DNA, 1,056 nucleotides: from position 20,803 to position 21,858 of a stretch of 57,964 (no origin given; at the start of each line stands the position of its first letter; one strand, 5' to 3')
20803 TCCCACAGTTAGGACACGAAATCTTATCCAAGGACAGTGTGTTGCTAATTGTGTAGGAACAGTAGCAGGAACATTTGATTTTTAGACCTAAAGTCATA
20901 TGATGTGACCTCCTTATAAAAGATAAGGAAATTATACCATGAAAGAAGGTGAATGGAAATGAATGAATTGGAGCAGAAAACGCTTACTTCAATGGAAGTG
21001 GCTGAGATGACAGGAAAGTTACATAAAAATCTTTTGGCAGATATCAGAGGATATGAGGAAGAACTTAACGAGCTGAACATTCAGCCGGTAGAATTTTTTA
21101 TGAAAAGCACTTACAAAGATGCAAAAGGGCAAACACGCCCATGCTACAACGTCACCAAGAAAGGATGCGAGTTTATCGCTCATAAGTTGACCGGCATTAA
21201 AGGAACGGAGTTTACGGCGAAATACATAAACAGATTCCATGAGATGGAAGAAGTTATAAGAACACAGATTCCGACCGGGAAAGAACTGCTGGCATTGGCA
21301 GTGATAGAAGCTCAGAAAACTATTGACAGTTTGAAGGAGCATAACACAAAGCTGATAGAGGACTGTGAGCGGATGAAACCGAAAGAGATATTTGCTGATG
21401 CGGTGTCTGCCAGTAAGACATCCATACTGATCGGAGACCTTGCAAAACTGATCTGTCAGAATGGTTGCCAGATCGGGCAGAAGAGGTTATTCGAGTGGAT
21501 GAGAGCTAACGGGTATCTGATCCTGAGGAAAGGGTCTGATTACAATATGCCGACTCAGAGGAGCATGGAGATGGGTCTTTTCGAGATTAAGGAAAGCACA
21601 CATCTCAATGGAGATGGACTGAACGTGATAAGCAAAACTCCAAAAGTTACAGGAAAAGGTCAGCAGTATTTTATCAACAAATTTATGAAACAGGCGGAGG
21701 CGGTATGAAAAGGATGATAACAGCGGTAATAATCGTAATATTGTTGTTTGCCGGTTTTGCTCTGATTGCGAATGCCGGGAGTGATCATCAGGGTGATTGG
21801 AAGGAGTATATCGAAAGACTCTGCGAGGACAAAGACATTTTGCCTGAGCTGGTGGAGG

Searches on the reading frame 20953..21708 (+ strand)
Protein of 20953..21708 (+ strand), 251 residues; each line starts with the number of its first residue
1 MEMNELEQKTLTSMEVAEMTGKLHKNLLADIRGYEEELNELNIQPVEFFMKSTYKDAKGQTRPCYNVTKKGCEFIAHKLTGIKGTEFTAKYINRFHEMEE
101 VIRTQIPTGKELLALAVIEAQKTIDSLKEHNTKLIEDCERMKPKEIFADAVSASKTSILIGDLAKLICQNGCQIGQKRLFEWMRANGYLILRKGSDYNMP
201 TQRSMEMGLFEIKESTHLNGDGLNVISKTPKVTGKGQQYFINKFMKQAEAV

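Call 62: search_protein_families(library=pfam, proteins=[window:20953-21708:+], max_evalue=0.01)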
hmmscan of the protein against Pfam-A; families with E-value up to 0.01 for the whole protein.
window:20953-21708:+ (251 aa): 2 families
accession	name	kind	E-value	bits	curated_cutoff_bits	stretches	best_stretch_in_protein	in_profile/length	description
PF03374.19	ANT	-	1.3e-34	119.2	25.3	1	138-245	4-106/108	Phage antirepressor protein KilAC domain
PF09669.15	Phage_pRha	-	4.4e-28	98.1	29.9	1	12-100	2-91/91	Phage regulatory protein Rha (Phage_pRha)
